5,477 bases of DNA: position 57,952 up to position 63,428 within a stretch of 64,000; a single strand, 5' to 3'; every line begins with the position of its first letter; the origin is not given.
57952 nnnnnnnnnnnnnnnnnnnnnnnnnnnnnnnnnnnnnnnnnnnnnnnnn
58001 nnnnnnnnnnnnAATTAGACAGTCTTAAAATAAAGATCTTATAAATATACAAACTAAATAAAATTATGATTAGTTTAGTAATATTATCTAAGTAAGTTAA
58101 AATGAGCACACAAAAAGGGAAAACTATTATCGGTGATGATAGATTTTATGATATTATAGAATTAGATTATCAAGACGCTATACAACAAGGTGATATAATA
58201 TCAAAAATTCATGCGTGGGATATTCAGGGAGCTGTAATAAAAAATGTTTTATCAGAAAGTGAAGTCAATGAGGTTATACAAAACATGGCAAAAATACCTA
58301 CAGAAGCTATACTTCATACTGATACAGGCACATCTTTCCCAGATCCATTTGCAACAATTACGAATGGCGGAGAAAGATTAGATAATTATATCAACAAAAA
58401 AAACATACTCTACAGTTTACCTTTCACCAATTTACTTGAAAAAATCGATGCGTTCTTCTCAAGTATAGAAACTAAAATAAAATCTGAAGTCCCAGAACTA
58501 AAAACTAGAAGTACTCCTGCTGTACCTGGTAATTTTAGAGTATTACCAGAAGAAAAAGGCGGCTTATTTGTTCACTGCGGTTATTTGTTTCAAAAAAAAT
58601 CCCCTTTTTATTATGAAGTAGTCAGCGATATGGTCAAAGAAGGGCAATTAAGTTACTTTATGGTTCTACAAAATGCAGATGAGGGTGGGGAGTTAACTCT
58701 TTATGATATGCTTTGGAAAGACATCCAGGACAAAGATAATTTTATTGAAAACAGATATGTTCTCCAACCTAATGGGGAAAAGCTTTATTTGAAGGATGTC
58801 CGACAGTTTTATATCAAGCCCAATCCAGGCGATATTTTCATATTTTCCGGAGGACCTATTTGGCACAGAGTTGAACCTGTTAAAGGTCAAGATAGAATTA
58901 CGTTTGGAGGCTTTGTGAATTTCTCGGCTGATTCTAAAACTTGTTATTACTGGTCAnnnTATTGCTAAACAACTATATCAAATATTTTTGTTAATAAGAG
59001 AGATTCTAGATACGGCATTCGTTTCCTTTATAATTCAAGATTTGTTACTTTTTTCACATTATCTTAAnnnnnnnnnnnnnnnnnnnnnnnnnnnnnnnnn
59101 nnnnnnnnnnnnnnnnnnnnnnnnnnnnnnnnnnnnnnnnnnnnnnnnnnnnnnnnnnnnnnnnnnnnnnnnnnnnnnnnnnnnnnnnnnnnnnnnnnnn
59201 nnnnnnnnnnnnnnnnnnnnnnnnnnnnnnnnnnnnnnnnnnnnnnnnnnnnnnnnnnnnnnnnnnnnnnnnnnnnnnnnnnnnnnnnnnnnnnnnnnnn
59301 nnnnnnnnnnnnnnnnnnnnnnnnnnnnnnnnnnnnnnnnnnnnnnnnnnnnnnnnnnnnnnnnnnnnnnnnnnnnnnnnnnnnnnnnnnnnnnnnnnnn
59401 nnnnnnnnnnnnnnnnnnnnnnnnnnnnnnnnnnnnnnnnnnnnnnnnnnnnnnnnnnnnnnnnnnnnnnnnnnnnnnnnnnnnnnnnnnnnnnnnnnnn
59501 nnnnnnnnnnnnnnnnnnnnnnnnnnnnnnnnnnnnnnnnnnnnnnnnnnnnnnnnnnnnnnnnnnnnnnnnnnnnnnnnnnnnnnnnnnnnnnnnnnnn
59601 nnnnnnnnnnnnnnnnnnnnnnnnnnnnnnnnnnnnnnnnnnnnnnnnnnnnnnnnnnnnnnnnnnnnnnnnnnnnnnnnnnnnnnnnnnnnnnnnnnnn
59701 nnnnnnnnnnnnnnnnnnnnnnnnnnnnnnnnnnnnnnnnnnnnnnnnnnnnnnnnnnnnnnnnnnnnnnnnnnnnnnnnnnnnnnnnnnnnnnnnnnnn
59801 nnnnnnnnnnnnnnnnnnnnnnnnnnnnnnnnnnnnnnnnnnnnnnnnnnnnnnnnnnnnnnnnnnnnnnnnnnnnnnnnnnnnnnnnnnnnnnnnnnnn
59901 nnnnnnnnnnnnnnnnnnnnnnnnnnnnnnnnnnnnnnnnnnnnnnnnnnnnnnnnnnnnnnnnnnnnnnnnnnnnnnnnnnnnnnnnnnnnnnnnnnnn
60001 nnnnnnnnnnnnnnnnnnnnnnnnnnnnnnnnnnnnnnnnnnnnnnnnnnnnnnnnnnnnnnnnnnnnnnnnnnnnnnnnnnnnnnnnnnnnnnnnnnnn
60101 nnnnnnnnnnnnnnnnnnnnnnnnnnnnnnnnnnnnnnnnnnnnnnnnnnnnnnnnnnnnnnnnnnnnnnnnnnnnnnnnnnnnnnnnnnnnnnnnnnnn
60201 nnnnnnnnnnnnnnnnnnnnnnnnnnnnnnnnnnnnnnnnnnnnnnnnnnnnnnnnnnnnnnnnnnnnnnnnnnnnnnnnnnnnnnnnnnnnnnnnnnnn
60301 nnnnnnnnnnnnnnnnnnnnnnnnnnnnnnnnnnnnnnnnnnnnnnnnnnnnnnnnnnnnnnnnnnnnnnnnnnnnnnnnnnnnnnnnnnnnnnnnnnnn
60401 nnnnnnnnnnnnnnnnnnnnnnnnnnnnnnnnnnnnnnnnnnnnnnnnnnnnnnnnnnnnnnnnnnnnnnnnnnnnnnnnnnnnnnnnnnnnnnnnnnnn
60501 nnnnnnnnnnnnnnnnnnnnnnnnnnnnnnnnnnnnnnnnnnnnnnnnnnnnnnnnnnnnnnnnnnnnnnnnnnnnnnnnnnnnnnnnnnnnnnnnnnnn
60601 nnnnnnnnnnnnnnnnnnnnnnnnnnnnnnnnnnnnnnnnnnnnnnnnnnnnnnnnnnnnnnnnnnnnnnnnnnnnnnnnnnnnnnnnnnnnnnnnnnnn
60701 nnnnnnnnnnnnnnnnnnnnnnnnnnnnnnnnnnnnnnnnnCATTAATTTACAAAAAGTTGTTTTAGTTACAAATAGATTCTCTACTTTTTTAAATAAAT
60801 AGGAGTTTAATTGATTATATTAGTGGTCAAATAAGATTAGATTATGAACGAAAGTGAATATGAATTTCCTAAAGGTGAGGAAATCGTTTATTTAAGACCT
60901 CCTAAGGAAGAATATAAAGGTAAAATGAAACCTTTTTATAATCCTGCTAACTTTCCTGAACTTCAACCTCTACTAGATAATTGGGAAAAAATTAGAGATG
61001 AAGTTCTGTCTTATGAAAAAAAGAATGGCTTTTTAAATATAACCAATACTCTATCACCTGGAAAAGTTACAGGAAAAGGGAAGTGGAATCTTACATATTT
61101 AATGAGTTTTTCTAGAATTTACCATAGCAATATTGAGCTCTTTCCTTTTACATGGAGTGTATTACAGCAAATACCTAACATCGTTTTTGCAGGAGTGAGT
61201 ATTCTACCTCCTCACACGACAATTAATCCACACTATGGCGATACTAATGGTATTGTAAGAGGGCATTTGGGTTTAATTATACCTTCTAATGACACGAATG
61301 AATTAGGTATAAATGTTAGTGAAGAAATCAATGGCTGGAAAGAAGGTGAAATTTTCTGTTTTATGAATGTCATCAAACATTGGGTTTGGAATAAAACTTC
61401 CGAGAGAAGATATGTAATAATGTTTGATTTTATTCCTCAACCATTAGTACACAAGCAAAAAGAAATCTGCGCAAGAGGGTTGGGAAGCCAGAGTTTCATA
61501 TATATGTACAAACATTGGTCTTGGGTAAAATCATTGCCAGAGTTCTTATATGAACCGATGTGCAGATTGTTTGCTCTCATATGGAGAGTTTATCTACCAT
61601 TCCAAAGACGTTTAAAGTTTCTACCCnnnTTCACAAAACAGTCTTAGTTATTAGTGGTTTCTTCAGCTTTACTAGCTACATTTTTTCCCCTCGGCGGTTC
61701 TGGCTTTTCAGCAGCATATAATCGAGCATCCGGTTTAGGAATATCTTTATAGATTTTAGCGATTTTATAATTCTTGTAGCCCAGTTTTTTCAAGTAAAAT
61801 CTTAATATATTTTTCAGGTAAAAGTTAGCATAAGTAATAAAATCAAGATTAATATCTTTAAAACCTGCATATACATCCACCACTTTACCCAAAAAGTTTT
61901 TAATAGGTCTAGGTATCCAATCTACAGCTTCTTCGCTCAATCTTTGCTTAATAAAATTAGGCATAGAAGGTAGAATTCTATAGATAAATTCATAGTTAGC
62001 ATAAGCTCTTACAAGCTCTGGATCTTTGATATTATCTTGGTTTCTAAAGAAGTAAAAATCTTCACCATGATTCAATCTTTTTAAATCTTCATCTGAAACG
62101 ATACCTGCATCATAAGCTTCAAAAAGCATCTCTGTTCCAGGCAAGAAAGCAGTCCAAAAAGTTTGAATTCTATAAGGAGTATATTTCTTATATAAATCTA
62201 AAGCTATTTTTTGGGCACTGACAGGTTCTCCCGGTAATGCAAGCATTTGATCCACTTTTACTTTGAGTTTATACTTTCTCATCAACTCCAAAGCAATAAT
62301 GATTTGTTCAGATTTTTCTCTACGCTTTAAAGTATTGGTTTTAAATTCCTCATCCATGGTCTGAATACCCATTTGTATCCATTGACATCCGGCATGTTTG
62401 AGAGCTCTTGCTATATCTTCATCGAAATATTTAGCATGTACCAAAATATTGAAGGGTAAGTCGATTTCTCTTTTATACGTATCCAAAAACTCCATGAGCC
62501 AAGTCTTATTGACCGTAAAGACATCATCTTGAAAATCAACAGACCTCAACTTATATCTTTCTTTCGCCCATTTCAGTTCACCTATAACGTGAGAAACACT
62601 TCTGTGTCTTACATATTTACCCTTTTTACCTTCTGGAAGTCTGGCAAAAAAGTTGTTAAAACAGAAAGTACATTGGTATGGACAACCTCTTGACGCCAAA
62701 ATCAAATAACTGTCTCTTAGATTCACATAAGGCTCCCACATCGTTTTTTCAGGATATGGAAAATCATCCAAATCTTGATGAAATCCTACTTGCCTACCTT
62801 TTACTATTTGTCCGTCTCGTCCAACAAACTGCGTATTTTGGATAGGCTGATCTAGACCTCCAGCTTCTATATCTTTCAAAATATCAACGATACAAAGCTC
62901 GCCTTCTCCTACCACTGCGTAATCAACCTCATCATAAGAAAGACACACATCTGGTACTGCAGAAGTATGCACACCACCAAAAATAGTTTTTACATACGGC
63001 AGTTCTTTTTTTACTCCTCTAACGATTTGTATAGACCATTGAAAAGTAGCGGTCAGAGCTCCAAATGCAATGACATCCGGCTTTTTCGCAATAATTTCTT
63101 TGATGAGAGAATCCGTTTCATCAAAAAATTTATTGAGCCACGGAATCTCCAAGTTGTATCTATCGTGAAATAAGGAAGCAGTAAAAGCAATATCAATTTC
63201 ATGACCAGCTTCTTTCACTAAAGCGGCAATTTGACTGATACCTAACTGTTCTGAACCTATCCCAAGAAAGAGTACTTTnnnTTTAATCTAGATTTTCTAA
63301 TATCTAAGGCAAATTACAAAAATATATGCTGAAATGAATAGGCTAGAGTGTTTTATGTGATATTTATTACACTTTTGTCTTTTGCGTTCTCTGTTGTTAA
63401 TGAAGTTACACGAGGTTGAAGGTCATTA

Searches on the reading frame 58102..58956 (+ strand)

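Call 24: search_protein_families(library=pfam, proteins=[window:58102-58956:+], max_evalue=0.001)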
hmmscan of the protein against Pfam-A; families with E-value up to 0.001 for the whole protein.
window:58102-58956:+ (285 aa): 2 families
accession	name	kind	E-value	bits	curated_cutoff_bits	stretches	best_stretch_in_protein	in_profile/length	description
PF22814.2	WelO5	-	1.7e-49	169.3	27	1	19-285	2-277/277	Carrier-protein-independent halogenase WelO5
PF13640.12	2OG-FeII_Oxy_3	-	2e-05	25.9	27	1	180-272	27-97/98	2OG-Fe(II) oxygenase superfamily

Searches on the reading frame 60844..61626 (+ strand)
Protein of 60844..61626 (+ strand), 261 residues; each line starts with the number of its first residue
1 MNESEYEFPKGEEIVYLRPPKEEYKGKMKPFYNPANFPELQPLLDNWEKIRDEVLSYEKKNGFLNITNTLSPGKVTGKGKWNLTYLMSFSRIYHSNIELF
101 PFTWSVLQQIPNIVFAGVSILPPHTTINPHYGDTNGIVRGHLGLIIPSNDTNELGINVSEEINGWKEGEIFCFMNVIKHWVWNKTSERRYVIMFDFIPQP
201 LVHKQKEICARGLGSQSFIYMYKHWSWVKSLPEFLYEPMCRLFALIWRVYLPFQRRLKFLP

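Call 45: search_protein_families(library=ncbifam, proteins=[window:60844-61626:+], max_evalue=0.00001)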
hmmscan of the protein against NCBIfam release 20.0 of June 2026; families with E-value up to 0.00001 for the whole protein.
window:60844-61626:+ (261 aa): 2 families
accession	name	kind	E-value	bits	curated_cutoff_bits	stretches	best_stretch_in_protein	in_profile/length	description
NF052565.1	OrnLipAcylHsRhiz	equivalog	4.4e-28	98.1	450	1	29-197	42-211/259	ornithine lipid ester-linked acyl 2-hydroxylase OlsC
NF033391.2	lipid_A_LpxO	equivalog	7.4e-23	81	500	1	28-208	51-229/297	lipid A hydroxylase LpxO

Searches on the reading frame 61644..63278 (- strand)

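Call 45: search_protein_families(library=ncbifam, proteins=[window:61644-63278:-], max_evalue=0.00001)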
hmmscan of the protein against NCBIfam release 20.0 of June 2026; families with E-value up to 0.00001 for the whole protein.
window:61644-63278:- (544 aa): 16 families
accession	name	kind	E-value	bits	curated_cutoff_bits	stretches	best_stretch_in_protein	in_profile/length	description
TIGR03471.1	HpnJ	equivalog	7.2e-30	104.3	577.6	1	63-403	65-402/472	hopanoid biosynthesis associated radical SAM protein HpnJ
TIGR04013.1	B12_SAM_MJ_1487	hypoth_equivalog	6.9e-27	94.3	251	1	56-240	32-194/382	TIGR04013 family B12-binding domain/radical SAM domain-containing protein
NF050148.1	rSAM_ApyD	equivalog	2.4e-25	89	750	1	11-398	25-402/645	RiPP biosynthesis radical SAM protein ApyD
TIGR02026.1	BchE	equivalog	5.9e-23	81.5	481.35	1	56-391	52-390/497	magnesium-protoporphyrin IX monomethyl ester anaerobic oxidative cyclase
TIGR04072.2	rSAM_ladder_B12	equivalog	1.8e-22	79.6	360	1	78-397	78-381/443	lipid biosynthesis B12-binding/radical SAM protein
NF038361.1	rSAM_Sden_1168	equivalog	2.5e-21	75.8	575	1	12-397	86-482/560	Sden_1168 family B12-binding radical SAM P-methyltransferase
TIGR04479.1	bcpD_PhpK_rSAM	subfamily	1.5e-20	73.1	600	1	39-376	83-421/504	PhpK family radical SAM P-methyltransferase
TIGR03975.1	rSAM_ocin_1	subfamily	3.2e-19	68.9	281.85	1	56-352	118-416/606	RiPP maturation radical SAM C-methyltransferase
TIGR04385.1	B12_rSAM_cofa1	equivalog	1.2e-17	64.2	450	1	13-353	22-351/438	B12 lower ligand biosynthesis radical SAM protein BzaD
NF033712.0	B12_rSAM_KedN5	subfamily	1.8e-17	62.8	700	1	57-395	52-398/624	KedN5 family methylcobalamin-dependent radical SAM C-methyltransferase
TIGR04367.1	HpnR_B12_rSAM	equivalog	1.1e-14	53.9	650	1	10-343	21-330/490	hopanoid C-3 methylase HpnR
TIGR04014.1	B12_SAM_MJ_0865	equivalog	5.3e-13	48.6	360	1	59-365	31-335/434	methyl-coenzyme M reductase glutamine C-methyltransferase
NF033070.1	rSAM_AprD4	equivalog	2.6e-11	43.1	500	1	192-363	198-363/456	AprD4 family radical SAM diol-dehydratase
TIGR04295.1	B12_rSAM_oligo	hypoth_equivalog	1e-10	40.9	400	1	98-321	104-317/422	TIGR04295 family B12-binding domain-containing radical SAM protein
TIGR04428.1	B12_rSAM_trp_MT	equivalog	2.5e-09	36.1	500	0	193-355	219-387/558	tryptophan 2-C-methyltransferase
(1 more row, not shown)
